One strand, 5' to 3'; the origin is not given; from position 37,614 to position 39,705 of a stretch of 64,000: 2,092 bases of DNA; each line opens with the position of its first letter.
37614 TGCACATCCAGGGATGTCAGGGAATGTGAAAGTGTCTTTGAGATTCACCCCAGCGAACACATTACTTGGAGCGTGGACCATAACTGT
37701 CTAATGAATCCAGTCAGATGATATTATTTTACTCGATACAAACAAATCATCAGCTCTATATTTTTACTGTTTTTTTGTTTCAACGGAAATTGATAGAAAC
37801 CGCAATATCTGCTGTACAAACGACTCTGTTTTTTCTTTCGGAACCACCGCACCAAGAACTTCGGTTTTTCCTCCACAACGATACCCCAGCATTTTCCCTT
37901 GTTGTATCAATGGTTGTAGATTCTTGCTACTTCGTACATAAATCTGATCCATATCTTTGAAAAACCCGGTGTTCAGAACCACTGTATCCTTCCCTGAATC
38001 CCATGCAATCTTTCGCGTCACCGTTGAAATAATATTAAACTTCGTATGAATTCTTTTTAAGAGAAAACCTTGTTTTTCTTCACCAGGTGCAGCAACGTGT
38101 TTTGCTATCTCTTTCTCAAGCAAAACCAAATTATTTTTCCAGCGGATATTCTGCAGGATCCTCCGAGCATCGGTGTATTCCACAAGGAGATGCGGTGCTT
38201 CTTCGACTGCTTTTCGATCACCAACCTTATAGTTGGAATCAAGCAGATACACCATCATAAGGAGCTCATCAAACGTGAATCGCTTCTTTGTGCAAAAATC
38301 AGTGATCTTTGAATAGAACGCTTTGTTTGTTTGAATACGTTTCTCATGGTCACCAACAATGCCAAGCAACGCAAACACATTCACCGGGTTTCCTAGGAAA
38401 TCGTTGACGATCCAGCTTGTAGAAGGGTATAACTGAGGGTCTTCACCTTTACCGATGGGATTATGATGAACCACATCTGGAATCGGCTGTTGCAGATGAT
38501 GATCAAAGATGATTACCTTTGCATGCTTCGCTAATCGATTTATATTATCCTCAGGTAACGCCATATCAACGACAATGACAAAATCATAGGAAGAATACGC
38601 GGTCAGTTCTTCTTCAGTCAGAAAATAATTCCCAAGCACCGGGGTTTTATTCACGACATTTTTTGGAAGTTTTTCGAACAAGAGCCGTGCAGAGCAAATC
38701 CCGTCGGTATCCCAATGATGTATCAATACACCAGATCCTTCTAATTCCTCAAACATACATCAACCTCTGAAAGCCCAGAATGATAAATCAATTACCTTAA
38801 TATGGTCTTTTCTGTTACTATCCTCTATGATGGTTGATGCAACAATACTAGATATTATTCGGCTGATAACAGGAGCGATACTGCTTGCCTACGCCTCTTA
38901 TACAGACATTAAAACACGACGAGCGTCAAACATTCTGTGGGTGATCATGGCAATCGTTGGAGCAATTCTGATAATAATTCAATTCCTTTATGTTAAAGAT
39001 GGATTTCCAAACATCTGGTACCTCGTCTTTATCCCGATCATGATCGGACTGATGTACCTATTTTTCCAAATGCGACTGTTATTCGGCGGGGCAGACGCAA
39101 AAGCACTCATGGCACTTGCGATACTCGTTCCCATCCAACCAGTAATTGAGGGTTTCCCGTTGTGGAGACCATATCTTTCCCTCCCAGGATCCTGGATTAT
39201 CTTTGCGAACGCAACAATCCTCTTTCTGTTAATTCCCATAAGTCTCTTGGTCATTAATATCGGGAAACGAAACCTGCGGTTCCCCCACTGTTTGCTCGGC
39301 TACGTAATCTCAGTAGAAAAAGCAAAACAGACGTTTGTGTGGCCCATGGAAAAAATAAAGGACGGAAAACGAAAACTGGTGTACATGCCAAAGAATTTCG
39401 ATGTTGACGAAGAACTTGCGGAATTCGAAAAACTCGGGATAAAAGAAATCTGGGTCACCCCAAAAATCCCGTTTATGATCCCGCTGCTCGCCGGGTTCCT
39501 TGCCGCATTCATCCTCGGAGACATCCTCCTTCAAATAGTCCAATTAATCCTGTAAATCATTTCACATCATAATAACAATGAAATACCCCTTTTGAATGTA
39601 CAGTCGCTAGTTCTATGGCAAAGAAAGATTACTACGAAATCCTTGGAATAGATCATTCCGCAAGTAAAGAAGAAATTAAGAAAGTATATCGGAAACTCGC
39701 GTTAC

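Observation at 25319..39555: Self-contained, non-archaellum type IV pilus island next to tRNA-Asp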

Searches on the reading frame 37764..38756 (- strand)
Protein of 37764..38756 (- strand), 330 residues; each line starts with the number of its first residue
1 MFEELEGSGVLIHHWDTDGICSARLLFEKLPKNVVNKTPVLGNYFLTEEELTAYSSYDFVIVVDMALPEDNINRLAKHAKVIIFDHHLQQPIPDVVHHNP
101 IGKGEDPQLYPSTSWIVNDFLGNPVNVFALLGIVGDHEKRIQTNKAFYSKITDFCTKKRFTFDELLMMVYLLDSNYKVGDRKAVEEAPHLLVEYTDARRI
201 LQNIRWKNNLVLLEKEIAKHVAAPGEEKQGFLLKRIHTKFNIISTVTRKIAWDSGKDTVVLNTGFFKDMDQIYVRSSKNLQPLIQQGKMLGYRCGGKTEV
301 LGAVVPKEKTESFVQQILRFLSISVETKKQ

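Call 8: search_protein_families(library=pfam, proteins=[window:37764-38756:-], max_evalue=0.01)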
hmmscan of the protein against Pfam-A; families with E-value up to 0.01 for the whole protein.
window:37764-38756:- (330 aa): 1 family
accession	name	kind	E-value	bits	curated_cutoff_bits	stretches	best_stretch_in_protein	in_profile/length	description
PF01368.27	DHH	-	1e-07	32.7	28.1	1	12-120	5-101/125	DHH family, N-terminal domain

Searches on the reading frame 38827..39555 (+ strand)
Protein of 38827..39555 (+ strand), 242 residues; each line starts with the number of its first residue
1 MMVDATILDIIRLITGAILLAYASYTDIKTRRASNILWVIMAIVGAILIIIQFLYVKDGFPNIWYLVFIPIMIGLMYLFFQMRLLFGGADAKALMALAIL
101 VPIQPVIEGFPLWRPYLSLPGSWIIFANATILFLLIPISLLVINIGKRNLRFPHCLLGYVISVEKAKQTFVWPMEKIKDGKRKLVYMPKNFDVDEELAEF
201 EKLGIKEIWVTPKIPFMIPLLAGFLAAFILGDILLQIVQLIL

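Call 8: search_protein_families(library=pfam, proteins=[window:38827-39555:+], max_evalue=0.01)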
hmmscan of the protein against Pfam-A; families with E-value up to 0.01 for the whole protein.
window:38827-39555:+ (242 aa): 2 families
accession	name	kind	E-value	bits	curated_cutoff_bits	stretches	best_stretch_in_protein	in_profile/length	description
PF06847.16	Arc_PepC_II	-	1.3e-15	58.2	29.9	1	154-233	5-93/93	Archaeal Peptidase A24 C-terminus Type II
PF01478.23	Peptidase_A24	-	2.3e-09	38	26.5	1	16-125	3-91/104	Type IV leader peptidase family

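Call 21: search_protein_families(library=ncbifam, proteins=[window:38827-39555:+], max_evalue=0.01)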
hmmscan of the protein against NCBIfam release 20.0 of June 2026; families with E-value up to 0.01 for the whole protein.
window:38827-39555:+ (242 aa): 1 family
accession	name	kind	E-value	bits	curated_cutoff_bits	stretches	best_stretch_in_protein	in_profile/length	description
NF040695.1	FlaK_Arch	equivalog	3.8e-20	72.5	330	1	12-238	2-227/230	preflagellin peptidase FlaK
